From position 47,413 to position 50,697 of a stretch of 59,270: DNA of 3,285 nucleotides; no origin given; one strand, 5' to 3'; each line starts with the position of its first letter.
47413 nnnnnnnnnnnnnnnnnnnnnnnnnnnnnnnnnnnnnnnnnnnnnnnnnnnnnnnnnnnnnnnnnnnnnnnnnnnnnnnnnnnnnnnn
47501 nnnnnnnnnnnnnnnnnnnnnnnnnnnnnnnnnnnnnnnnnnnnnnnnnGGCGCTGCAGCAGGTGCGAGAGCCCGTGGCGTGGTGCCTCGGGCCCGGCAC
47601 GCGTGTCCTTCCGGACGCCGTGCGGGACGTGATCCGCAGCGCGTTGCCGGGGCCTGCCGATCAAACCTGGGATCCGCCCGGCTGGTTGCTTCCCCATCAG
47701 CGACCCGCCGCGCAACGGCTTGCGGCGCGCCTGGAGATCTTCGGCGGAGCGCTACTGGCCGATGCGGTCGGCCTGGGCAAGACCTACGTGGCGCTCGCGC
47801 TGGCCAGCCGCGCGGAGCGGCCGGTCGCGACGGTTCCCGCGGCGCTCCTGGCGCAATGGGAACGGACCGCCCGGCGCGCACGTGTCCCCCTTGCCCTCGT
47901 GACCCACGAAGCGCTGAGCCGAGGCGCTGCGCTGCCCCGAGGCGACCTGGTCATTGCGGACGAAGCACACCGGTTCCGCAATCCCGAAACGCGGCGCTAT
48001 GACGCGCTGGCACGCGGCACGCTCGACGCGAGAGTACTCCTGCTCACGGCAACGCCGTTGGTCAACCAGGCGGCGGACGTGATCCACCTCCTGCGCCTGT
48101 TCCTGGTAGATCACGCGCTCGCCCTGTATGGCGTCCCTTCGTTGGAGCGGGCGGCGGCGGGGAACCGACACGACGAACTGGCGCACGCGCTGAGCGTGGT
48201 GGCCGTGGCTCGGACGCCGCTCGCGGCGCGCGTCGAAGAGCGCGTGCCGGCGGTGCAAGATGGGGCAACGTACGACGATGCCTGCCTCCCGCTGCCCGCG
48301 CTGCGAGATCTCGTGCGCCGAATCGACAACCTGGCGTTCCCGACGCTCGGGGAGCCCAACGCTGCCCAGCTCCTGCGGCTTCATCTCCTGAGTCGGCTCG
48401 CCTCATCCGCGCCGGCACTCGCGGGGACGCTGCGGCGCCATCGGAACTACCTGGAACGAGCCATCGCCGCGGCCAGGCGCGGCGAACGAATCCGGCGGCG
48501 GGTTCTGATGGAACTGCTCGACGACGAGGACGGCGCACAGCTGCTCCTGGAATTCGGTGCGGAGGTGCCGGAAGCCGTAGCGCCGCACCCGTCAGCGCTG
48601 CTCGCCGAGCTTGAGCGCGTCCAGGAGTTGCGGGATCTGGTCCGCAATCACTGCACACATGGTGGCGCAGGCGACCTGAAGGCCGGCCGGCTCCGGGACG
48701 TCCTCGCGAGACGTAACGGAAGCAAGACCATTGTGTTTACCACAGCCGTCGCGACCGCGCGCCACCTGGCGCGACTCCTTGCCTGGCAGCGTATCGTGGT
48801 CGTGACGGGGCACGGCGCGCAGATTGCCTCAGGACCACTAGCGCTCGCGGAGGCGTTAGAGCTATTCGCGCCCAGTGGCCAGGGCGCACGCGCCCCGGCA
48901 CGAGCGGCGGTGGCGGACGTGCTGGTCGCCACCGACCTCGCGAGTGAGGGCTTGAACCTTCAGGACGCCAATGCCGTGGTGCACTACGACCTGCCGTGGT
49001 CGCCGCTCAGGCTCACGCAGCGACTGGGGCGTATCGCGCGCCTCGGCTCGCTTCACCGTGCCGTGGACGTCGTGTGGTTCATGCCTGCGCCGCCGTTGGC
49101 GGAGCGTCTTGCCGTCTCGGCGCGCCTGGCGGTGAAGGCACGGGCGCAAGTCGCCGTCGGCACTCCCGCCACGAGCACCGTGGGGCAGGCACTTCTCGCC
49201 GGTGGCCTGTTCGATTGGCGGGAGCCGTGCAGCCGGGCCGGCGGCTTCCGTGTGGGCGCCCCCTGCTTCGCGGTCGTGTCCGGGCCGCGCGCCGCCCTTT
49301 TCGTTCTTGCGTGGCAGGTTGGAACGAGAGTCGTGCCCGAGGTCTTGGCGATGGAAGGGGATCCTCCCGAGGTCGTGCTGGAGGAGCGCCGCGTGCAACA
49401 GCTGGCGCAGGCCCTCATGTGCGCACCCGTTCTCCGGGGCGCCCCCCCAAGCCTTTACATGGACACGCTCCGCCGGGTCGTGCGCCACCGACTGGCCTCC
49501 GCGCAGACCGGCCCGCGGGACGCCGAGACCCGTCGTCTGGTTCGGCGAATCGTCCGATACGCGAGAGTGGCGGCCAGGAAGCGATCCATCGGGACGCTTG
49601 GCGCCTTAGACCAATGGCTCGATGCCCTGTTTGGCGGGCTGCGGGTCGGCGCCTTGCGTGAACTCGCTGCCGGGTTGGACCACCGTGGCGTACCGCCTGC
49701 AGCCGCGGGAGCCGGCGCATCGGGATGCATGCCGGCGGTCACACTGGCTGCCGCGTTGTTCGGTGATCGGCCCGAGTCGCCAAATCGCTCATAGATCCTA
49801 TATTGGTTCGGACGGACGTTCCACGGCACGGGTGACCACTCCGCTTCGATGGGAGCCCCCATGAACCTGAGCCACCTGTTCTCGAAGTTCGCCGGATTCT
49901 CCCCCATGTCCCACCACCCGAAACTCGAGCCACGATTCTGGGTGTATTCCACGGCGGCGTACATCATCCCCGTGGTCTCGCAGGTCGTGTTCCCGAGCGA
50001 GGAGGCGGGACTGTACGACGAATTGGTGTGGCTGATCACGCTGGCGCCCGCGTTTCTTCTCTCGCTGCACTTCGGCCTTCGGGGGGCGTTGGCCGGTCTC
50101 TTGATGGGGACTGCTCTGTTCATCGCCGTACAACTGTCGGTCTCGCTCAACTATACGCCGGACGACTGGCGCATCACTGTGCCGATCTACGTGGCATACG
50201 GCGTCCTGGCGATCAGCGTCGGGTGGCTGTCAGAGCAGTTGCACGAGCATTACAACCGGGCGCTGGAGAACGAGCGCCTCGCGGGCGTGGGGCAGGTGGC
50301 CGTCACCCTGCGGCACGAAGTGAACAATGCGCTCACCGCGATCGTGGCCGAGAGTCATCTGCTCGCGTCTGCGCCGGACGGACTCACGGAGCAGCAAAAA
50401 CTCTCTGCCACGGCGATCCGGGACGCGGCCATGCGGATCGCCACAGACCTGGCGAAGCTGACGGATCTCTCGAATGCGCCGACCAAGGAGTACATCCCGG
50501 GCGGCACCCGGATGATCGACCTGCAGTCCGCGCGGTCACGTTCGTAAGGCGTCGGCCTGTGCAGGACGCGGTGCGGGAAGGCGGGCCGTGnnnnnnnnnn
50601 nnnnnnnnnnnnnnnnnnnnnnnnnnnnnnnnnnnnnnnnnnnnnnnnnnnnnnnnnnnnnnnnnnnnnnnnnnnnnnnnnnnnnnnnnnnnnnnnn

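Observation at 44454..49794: Nuclease-less N6-adenine methyltransferase plus SNF2 helicase two-gene module (candidate non-canonical defence / RM-like system)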

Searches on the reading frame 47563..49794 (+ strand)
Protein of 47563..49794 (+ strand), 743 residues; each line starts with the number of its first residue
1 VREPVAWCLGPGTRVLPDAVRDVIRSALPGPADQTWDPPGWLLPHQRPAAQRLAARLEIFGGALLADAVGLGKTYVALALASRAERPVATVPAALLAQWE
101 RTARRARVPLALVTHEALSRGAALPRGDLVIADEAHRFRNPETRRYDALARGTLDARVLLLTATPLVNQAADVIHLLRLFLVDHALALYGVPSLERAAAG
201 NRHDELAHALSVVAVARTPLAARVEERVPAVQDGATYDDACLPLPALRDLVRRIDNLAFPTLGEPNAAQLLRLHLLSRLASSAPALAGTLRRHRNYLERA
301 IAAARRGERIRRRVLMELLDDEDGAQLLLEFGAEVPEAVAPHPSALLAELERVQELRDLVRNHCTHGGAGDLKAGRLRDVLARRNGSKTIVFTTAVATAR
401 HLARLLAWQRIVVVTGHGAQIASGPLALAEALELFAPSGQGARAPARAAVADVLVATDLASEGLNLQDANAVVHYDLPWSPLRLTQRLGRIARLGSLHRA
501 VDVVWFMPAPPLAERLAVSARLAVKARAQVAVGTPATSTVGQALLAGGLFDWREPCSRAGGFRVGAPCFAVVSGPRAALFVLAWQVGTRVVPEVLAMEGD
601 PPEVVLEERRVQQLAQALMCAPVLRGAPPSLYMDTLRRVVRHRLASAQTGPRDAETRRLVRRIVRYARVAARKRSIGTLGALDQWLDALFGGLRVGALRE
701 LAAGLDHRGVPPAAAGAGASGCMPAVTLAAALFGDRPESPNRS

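Call 6: search_protein_families(library=pfam, proteins=[window:47563-49794:+], max_evalue=0.01)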
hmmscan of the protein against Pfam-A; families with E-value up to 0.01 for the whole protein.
window:47563-49794:+ (743 aa): 4 families
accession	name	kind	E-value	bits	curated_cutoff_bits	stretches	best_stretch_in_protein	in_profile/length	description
PF00271.37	Helicase_C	-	9.8e-17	61.6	23.5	1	375-495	4-110/110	Helicase conserved C-terminal domain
PF00176.29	SNF2-rel_dom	-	1.1e-10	41.5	24.9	1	128-183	127-181/290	SNF2-related domain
PF04851.21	ResIII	-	4.9e-06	27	22.5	0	127-165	126-162/164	Type III restriction enzyme, res subunit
PF00270.35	DEAD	-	0.0053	16.9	26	0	108-166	95-161/167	DEAD/DEAH box helicase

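Call 7: search_protein_families(library=padloc, proteins=[window:47563-49794:+], max_evalue=0.01)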
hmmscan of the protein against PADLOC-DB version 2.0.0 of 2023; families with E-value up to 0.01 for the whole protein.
window:47563-49794:+ (743 aa): 36 families (the best 25 are shown)
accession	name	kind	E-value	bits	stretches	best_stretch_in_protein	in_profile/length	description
PDLC02621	DrmD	-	4.7e-26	89.3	1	264-509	392-638/1040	DrmD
PDLC02843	DpdE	-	9.3e-25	84.7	2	383-494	564-663/1091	DpdE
PDLC02840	DpdE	-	2.1e-24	83.9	2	346-501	520-660/1091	DpdE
PDLC02623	DrmD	-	1.6e-23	80.5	2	376-507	519-636/1040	DrmD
PDLC02500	BrxHI|BrxHII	-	2.9e-23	80.4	1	128-506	232-584/933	BrxHI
PDLC02619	DrmD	-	2.5e-22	76.8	2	451-501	490-540/872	DrmD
PDLC01075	C3a139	-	5.7e-19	66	1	449-526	683-759/948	HKD+Snf2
PDLC00659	HmaA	-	1.5e-17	60.8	1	452-496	568-612/1176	SNF2 helicase / DEAD-box helicase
PDLC02193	PLD_Helicase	-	3.5e-16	56.5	1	452-504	755-807/905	-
PDLC04556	PDC-M27C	-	3.9e-15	53.2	2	452-494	757-800/892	-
PDLC02572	DrmA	-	2.2e-13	47.1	1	267-501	392-628/1043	DrmA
PDLC04554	PDC-M27C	-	5.2e-13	46.1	2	452-500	770-820/1217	-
PDLC02632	DrmD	-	6.6e-13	46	1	274-506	402-635/662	DrmD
PDLC03830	ZacC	-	7.3e-13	46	2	453-523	857-909/1019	-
PDLC02634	DrmD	-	1.8e-12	43.9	1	355-505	442-593/900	DrmD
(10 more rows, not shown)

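Call 8: search_protein_families(library=ncbifam, proteins=[window:47563-49794:+], max_evalue=0.01)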
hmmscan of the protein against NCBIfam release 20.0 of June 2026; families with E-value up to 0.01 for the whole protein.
window:47563-49794:+ (743 aa): 19 families
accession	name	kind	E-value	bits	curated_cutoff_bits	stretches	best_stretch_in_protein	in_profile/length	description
NF038317.1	DISARM_DrmD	equivalog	3.1e-33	115.2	610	1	118-509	229-623/1021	DISARM system SNF2-like helicase DrmD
NF041062.1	DpdE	equivalog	4.3e-29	101.1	500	2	326-508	504-655/1048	protein DpdE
NF042964.1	phospholipD_antiphage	equivalog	1.6e-24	86.3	1100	2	439-504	734-799/895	phospholipase D-like domain-containing anti-phage protein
NF038318.1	DISARM_DrmD_b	equivalog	1.1e-21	76.7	950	2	451-501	487-537/868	DISARM system SNF2-like helicase DrmD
NF003426.0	PRK04914.1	equivalog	4.3e-16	58.3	576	2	449-499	546-596/959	RNA polymerase-associated protein RapA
NF003390.0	PRK04537.1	equivalog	2.9e-07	29.9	732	1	343-500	217-357/572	ATP-dependent RNA helicase RhlB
NF008394.0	PRK11192.1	equivalog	4.5e-07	29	507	1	450-504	297-351/441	ATP-dependent RNA helicase SrmB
NF010337.0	PRK13766.1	equivalog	4.8e-07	28.3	610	1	378-494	358-468/781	Hef nuclease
NF008744.0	PRK11776.1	equivalog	7.1e-07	28.1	524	1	451-502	293-344/460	ATP-dependent RNA helicase DbpA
NF007882.0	PRK10590.1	equivalog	1.2e-06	27.8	743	1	380-504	239-349/456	ATP-dependent RNA helicase RhlE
NF053711.1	RNA_heli_RhlE1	exception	1.9e-06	26.9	750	1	447-504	291-348/434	RNA helicase RhlE1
NF053631.1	RNA_helic_CshA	equivalog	3e-06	26.4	646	1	450-504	287-341/434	degradosome RNA helicase CshA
NF053675.1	pilus_reg_Snf2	equivalog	7.7e-06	24.3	1100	0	60-192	604-736/1029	pilus expression-regulating Snf2 family helicase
NF053710.1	RNA_heli_RhlE2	exception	4.1e-05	22.2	925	1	400-504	241-353/635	RNA helicase RhlE2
NF053636.1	DDHlcsCsdAPsy1082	equivalog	7.1e-05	21.5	890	1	446-503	289-346/512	DEAD/DEAH box helicase CsdA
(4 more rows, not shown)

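Call 10: search_solved_structures(query=window:47563-49794:+, max_evalue=0.01)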
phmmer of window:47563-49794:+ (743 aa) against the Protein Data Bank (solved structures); distinct sequences matched with E-value up to 0.01: 95 (the best 60 are shown).
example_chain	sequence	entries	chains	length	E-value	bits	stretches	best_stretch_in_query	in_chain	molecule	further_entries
8so8_A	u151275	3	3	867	8e-10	41.1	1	450-499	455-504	RNA polymerase-associated protein RapA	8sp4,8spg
6bog_A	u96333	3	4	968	1.3e-09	40.4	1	450-499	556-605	RNA polymerase-associated protein RapA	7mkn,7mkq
7m8e_F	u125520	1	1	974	1.3e-09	40.4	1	450-499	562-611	RNA polymerase-associated protein RapA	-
4s20_K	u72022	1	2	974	1.3e-09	40.3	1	450-499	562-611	RNA polymerase-associated protein RapA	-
8t0l_F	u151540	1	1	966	7.2e-09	37.9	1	450-499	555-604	RNA polymerase-associated protein RapA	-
1z63_A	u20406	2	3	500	1.9e-07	33.2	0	453-500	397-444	Helicase of the snf2/rad54 family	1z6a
7bbb_A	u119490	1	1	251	2.8e-06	29.4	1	450-537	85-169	ATP-dependent RNA helicase DbpA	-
7pli_A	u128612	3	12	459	7.3e-06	28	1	450-536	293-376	ATP-dependent RNA helicase DbpA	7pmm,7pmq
6ryr_W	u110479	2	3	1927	7.7e-06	27.9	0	129-183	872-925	Chromodomain-helicase-DNA-binding protein 4,Chromodomain-helicase-DNA-binding protein 4,Ch | Chromodomain-helicase-DNA-binding protein 4,CHD4,Chromodomain-helic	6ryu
4d25_A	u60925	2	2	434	1.7e-05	26.7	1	375-502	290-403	BMVLG PROTEIN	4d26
1hv8_A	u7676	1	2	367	2.5e-05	26.2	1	452-504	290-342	PUTATIVE ATP-DEPENDENT RNA HELICASE MJ0669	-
7xyf_K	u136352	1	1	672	2.9e-05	26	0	128-197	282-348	ATP-dependent helicase fft3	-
1z3i_X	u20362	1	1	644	2.9e-05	26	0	103-177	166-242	similar to RAD54-like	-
6ne3_W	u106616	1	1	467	3.2e-05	25.8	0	130-183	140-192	SWI/SNF-related matrix-associated actin-dependent regulator of chromatin subfamily A membe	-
7xyg_K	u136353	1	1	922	3.3e-05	25.8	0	128-196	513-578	ATP-dependent helicase fft3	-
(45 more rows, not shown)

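Call 15: find_homologous_proteins(query=window:47563-49794:+, max_evalue=1e-10)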
Query window:47563-49794:+ (743 aa): 1400 proteins with E <= 1e-10 among 8000 candidates; the best 120 are listed.
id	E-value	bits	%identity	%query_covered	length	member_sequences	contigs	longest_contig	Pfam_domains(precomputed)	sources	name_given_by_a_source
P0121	0.0e+0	1582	100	99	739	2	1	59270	PF00176.30,PF00271.38,PF04851.22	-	-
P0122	0.0e+0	1208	79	100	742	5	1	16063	PF00176.30,PF00271.38,PF04851.22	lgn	-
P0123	8.4e-260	882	63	99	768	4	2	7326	PF00176.30,PF00271.38,PF04851.22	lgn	-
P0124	7.0e-220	750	57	99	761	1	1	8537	PF00176.30,PF00271.38,PF04851.22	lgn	-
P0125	8.5e-217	740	55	99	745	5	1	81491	PF00176.30,PF00271.38,PF04851.22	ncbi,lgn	ncbi:MAG TPA: DEAD/DEAH box helicase [Gemmatimonadales bacterium]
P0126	4.5e-213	728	56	99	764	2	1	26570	PF00176.30,PF00271.38,PF04851.22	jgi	jgi:hypothetical protein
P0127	6.4e-200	684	54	96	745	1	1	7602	PF00176.30,PF00271.38,PF04851.22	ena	-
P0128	2.2e-194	666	51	99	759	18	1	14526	PF00176.30,PF00271.38,PF04851.22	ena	-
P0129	2.4e-190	653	51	99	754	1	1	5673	PF00176.30,PF00271.38,PF04851.22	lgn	-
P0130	3.0e-189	649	51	99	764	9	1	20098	PF00176.30,PF00271.38,PF04851.22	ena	-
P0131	1.8e-188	647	51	99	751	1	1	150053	PF00176.30,PF00271.38,PF04851.22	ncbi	-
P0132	4.6e-188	645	51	99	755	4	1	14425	PF00176.30,PF00271.38,PF04851.22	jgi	-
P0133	3.8e-187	642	51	96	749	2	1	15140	PF00176.30,PF00271.38,PF04851.22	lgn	-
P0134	6.3e-187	641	51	98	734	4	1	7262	PF00176.30,PF00271.38,PF04851.22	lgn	-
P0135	6.3e-187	641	51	99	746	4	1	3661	PF00176.30,PF00271.38,PF04851.22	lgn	-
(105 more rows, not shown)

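Call 54: predict_structure(alignment_id=A2)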
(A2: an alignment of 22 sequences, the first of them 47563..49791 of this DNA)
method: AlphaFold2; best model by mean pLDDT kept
length: 743 residues; sequences in the alignment: 22
mean_pLDDT: 82.8   pTM: 0.83
mean pLDDT of the five models: 82.8, 82.6, 82.3, 80.0, 78.7
residues with pLDDT >= 90: 328; 70-90: 288; 50-70: 78; < 50: 49
segments of 3 or more residues with pLDDT < 50: 1-6, 324-337, 532-547, 717-721, 739-743
pLDDT, mean of each block of 10 residues (from residue 1): 47 92 92 92 91 94 85 93 96 85 93 90 92 88 90 92 64 88 93 87 82 85 81 86 92 92 75 90 92 89 82 62 46 49 88 94 70 92 90 89 89 86 89 89 88 82 75 77 69 82 88 82 66 43 47 67 89 95 90 94 90 93 89 94 90 92 91 89 89 89 74 50 82 75 31
secondary structure, 60 per line:
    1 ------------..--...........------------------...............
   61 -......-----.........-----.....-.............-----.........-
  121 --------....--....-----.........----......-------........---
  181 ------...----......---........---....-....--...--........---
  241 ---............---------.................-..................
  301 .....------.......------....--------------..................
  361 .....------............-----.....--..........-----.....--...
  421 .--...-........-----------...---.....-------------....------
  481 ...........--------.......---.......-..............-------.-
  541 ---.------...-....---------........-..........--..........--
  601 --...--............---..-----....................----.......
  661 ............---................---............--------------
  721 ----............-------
elements in order (helices of 4 or more, strands of 3 or more residues): H17-27 H46-60 E62-67 H73-81 E87-91 H93-105 E111-114 H115-119 E129-132 H135-138 H144-152 E157-162 H170-177 H194-199 H203-210 E214-217 H219-222 E230-237 H244-255 H265-281 H283-305 H312-318 H325-328 H343-365 H372-383 E389-393 H396-405 E411-415 E418-421 E424-426 H428-435 E453-457 E471-474 H481-491 E500-506 H510-516 H518-531 H555-558 E568-575 E577-586 E589-598 E603-605 H608-619 H630-649 H654-672 H676-691 H695-706 E725-736

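Call 58: fold_search(model_id=the predicted structure, library=pdb)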
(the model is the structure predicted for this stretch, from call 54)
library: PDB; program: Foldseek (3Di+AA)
matches with E <= 10: 1408; with E <= 0.001: 535
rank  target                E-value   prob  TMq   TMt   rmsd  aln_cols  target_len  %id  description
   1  8spg                  1.7e-15  1.00  0.35  0.31  21.4       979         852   15  Crystal structure of N-terminally truncated Escherichia coli RapA in complex with MgADP (released 2024-07-03)
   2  8so8                  6.6e-15  1.00  0.31  0.27  21.1       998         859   14  Crystal structure of an N-terminally truncated variant of Escherichia coli RapA (released 2024-07-03)
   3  6bog_A                3.1e-14  1.00  0.31  0.24  21.1       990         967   15  Crystal structure of RapA, a Swi2/Snf2 protein that recycles RNA polymerase during transcription (released 2017-12-13)
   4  7oob_b                3.6e-14  1.00  0.44  0.61   8.0       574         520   14  Pol II-CSB-CSA-DDB1-UVSSA-ADPBeF3 (Structure2) (released 2021-10-13)
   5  9jao_C                3.8e-14  1.00  0.42  0.49   9.4       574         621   17  The structure of SMARCAD1 bound to the hexasome in the presence of ADP-BeFx (released 2025-04-30)
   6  9gd3_W                4.4e-14  1.00  0.42  0.36   8.2       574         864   17  Structure of a mononucleosome bound by one copy of Chd1 with the DBD on the exit-side DNA. (released 2024-09-18)
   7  7vdt_A                7.1e-14  1.00  0.43  0.51  10.4       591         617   17  The motor-nucleosome module of human chromatin remodeling PBAF-nucleosome complex (released 2022-05-18)
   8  9b1d_A                1.0e-13  1.00  0.41  0.42  29.2       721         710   15  Cryo-EM structure of native SWR1 bound to DNA (composite structure) (released 2024-10-09)
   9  5jch_A                1.2e-13  1.00  0.36  0.39  20.2       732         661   12  Crystal structure of chicken MDA5 with 5'p 10-mer dsRNA and ADP-Mg2+ at 2.95 A resolution (untwinned). (released 2016-06-01)
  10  7vdv_A                1.3e-13  1.00  0.42  0.39  11.6       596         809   17  The overall structure of human chromatin remodeling PBAF-nucleosome complex (released 2022-05-18)
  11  9tel_A                1.5e-13  1.00  0.35  0.39  21.0       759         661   13  Structure of chicken LGP2 bound to 10-mer RNA mismatched duplex that mimics the influenza B virus vRNA promoter (panha (released 2025-12-31)
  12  9hwg_b                2.1e-13  1.00  0.42  0.59   9.1       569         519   14  Structure of the transcribing Pol II-TCR-RECQL5 complex (released 2025-07-16)
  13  5jch_B                2.2e-13  1.00  0.35  0.40  13.3       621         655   14  Crystal structure of chicken MDA5 with 5'p 10-mer dsRNA and ADP-Mg2+ at 2.95 A resolution (untwinned). (released 2016-06-01)
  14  9bz0_b                2.9e-13  1.00  0.41  0.48  10.1       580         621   14  Structure of an STK19-containing TC-NER complex (released 2024-12-25)
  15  7enn_K                4.7e-13  1.00  0.41  0.56  10.5       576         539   18  The structure of ALC1 bound to the nucleosome (released 2021-07-14)
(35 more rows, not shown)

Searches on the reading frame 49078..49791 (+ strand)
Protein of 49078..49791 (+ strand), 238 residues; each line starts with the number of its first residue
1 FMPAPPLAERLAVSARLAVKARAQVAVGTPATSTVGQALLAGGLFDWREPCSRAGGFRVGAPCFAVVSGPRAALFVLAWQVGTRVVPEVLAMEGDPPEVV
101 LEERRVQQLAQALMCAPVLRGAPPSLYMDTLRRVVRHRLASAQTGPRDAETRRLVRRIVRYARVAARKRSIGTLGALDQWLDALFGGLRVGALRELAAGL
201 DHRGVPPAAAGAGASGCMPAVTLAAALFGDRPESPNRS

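Call 57: search_protein_families(library=pfam, proteins=[window:49078-49791:+], max_evalue=10)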
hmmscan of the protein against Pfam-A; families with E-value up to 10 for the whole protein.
window:49078-49791:+ (238 aa): 0 families

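Call 88: search_protein_representatives(protein=window:49078-49791:+)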
Query: 238 residues. Proteins with E-value up to 0.001 (for the whole library): 97; up to 1e-10: 66; up to 1e-30: 2. The best 97 are listed.
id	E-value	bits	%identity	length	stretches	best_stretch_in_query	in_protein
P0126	1.5e-41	158.8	48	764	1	1-230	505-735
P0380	8.4e-41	156.3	45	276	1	1-231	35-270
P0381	1.8e-30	122.6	40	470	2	2-230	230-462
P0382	2.0e-28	115.8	39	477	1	1-231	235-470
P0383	6.4e-28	114.2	35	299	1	2-231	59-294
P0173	1.7e-27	112.8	40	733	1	2-235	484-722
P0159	1.0e-26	110.2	39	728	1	1-219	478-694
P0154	2.6e-26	108.9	38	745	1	2-201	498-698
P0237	2.2e-25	105.9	39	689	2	1-232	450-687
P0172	3.7e-25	105.2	37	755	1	1-198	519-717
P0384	1.6e-24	103.1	37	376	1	1-202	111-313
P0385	8.0e-24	100.8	38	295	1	1-234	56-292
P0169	2.3e-23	99.3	39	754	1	1-231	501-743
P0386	2.8e-23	99.0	39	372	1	2-230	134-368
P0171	3.8e-23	98.6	36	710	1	1-206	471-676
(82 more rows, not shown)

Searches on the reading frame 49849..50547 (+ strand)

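Call 6: search_protein_families(library=pfam, proteins=[window:49849-50547:+], max_evalue=0.01)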
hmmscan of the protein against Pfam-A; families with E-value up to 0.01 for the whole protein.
window:49849-50547:+ (232 aa): 1 family
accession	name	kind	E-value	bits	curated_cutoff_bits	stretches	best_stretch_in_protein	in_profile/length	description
PF00512.31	HisKA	-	9.7e-05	22.8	26.9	1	153-208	8-61/66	His Kinase A (phospho-acceptor) domain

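Call 7: search_protein_families(library=padloc, proteins=[window:49849-50547:+], max_evalue=0.01)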
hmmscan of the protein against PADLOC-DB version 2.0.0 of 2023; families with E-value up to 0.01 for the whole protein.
window:49849-50547:+ (232 aa): 0 families

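Call 8: search_protein_families(library=ncbifam, proteins=[window:49849-50547:+], max_evalue=0.01)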
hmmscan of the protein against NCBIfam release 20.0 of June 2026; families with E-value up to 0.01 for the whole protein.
window:49849-50547:+ (232 aa): 5 families
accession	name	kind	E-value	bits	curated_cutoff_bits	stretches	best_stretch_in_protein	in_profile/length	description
NF047466.1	hybrid_RR_LvrB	exception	6.7e-05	22.2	500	1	141-210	146-214/377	hybrid histidine kinase/response regulator LvrB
NF038348.1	T2SS_HK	subfamily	0.0005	18.6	450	1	129-216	309-393/574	histidine kinase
NF008468.0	PRK11360.1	equivalog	0.0016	16.9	646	1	137-185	386-434/616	two-component system sensor histidine kinase AtoS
NF046026.1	HisKinCckACaul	equivalog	0.0049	15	1000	1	142-209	297-363/678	cell cycle histidine kinase CckA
NF047794.1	HisKinPtgB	equivalog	0.0099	14.2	1000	0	136-189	431-481/656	two-component system sensor histidine kinase PgtB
